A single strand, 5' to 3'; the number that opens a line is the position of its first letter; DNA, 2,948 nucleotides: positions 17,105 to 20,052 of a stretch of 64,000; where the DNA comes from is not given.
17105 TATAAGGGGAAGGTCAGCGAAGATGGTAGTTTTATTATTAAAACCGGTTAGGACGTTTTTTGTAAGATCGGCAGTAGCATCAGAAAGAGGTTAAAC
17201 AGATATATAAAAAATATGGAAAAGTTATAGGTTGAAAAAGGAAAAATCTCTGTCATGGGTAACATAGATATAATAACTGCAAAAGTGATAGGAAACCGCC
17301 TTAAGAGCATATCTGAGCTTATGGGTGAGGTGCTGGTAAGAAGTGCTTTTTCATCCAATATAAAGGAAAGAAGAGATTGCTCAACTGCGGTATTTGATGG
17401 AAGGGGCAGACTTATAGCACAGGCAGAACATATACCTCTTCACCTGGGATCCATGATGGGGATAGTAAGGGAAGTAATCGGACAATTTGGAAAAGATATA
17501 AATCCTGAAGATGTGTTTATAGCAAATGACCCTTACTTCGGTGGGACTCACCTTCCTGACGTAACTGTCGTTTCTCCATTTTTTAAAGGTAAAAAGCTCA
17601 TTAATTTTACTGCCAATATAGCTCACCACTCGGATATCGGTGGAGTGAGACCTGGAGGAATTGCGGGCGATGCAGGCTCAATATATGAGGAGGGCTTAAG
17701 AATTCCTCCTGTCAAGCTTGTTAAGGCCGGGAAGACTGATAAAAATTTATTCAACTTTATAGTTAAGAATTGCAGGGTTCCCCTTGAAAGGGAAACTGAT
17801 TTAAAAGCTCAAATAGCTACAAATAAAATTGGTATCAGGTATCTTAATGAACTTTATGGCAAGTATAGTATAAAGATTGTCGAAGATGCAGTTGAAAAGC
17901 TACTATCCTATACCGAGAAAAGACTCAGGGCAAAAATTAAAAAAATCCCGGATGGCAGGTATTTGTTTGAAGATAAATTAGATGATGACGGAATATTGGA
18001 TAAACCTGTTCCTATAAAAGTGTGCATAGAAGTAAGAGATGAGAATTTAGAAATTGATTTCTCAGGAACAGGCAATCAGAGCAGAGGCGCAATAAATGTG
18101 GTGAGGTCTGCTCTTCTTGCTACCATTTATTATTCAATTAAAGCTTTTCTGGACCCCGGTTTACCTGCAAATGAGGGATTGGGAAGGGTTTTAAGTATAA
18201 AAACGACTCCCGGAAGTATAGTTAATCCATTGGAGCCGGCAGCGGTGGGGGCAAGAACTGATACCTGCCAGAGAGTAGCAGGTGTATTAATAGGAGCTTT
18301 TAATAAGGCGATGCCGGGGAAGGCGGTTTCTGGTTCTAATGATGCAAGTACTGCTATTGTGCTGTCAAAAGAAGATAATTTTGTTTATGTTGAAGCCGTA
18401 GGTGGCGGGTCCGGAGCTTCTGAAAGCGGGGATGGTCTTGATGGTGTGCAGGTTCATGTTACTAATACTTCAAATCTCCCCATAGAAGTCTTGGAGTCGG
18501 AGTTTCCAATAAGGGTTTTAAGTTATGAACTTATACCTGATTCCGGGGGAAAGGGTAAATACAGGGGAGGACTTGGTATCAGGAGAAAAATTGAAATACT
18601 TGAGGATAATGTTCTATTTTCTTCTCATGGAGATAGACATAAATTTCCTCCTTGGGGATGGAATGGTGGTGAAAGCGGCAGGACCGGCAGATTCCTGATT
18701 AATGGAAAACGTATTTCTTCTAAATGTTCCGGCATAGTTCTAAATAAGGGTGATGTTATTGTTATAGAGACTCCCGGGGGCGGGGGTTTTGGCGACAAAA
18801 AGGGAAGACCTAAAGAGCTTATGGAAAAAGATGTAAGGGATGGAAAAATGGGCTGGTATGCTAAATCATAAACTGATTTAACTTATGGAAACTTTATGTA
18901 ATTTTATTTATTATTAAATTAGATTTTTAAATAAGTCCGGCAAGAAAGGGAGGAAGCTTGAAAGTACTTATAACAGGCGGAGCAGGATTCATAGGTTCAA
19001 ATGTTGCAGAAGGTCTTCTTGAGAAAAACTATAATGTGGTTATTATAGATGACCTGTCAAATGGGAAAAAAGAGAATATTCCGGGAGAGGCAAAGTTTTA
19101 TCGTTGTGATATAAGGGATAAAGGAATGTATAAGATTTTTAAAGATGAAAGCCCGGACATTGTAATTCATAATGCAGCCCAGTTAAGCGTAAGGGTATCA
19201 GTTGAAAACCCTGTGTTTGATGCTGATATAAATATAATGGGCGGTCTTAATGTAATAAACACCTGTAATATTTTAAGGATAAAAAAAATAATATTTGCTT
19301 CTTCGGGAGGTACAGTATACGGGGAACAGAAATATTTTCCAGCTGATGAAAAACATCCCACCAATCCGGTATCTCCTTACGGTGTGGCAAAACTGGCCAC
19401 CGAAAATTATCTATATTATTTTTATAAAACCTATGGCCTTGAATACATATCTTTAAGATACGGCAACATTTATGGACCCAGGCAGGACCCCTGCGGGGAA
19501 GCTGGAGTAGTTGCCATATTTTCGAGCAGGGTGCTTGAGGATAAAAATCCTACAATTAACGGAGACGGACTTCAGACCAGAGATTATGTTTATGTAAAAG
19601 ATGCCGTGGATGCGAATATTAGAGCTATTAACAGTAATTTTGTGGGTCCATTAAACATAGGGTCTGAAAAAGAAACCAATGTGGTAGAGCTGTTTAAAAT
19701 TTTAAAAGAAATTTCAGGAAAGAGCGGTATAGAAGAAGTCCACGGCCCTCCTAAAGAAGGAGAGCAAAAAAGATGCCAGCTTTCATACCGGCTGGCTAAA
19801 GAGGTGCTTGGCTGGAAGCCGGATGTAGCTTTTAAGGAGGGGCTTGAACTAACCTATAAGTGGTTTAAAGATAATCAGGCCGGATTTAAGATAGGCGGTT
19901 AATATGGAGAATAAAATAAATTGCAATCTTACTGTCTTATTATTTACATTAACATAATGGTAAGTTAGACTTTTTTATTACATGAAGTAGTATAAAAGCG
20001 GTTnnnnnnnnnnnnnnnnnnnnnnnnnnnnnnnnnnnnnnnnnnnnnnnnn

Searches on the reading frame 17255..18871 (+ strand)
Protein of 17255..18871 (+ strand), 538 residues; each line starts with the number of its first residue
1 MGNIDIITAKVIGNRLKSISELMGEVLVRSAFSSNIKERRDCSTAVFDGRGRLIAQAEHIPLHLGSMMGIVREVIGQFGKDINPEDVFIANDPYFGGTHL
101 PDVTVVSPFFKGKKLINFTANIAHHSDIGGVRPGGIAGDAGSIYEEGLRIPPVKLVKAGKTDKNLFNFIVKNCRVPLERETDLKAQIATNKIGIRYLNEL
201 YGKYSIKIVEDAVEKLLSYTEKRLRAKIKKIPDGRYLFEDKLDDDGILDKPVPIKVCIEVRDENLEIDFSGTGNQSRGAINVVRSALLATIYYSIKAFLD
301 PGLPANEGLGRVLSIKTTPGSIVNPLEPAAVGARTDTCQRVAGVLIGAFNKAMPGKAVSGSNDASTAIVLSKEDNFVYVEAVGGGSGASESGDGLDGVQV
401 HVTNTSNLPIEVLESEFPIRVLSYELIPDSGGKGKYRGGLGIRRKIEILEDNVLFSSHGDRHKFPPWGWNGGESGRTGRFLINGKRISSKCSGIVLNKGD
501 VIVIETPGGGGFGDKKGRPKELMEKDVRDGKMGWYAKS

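Call 65: search_protein_families(library=pfam, proteins=[window:17255-18871:+], max_evalue=0.00001)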
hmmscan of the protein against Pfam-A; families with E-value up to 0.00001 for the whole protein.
window:17255-18871:+ (538 aa): 1 family
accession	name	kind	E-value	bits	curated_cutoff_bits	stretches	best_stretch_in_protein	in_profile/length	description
PF02538.19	Hydantoinase_B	-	1.3e-182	608.3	26.8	1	5-514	1-518/519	Hydantoinase B/oxoprolinase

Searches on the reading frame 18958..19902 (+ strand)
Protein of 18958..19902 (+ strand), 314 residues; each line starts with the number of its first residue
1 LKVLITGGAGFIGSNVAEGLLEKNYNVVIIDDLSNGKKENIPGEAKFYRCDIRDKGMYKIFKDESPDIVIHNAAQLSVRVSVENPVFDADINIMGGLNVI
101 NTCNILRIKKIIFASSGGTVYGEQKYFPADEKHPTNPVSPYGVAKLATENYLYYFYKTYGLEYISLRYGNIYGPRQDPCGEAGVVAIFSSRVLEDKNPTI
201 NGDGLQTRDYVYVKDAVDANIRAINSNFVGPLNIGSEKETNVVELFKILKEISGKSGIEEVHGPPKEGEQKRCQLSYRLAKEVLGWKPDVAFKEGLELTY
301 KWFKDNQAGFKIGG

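Call 65: search_protein_families(library=pfam, proteins=[window:18958-19902:+], max_evalue=0.00001)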
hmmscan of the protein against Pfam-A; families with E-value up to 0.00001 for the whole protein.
window:18958-19902:+ (314 aa): 6 families
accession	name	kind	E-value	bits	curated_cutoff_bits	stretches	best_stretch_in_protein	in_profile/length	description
PF01370.27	Epimerase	-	7.1e-59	199.6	20.9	1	3-227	1-228/240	NAD dependent epimerase/dehydratase family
PF16363.11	GDP_Man_Dehyd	-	3.1e-54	185.1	27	1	4-297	1-330/332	GDP-mannose 4,6 dehydratase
PF02719.21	Polysacc_synt_2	-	4.2e-18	66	20.2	1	3-256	1-250/293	Polysaccharide biosynthesis protein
PF01073.25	3Beta_HSD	-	1.3e-15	57.6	22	1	4-224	1-229/280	3-beta hydroxysteroid dehydrogenase/isomerase family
PF04321.23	RmlD_sub_bind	-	3.6e-13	49.7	27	1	1-174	1-154/287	RmlD substrate binding domain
PF07993.18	NAD_binding_4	-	1.2e-07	31.6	20.1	0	64-173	87-209/258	Male sterility protein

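Call 103: search_protein_families(library=ncbifam, proteins=[window:18958-19902:+], max_evalue=1e-20)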
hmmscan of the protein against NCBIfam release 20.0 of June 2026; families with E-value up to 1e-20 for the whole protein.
window:18958-19902:+ (314 aa): 8 families
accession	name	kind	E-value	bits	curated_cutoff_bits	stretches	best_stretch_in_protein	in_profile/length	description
TIGR01179.1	galE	equivalog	1.8e-52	178.3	262.3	1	2-307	1-329/332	UDP-glucose 4-epimerase GalE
TIGR01181.1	dTDP_gluc_dehyt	equivalog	4.6e-45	154.1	365.1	1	2-309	1-317/321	dTDP-glucose 4,6-dehydratase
TIGR04180.1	EDH_00030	hypoth_equivalog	1.6e-39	135.8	475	1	3-290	1-296/297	NAD-dependent 4,6-dehydratase LegB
NF011728.1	PRK15181.1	equivalog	1.1e-35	123.3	760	1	3-308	18-342/348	Vi polysaccharide biosynthesis UDP-N-acetylglucosaminuronic acid C-4 epimerase TviC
NF007956.0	PRK10675.1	subfamily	1.7e-34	119.5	394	1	1-310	1-336/338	UDP-glucose 4-epimerase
TIGR02197.1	heptose_epim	equivalog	6.6e-32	110.9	274.6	1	3-266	1-274/316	ADP-glyceromanno-heptose 6-epimerase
NF007490.0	PRK10084.1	subfamily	1.3e-26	93.5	649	0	131-308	157-339/361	dTDP-glucose 4,6-dehydratase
NF007582.0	PRK10217.1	equivalog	6.3e-24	84.7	698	1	2-311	3-339/355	dTDP-glucose 4,6-dehydratase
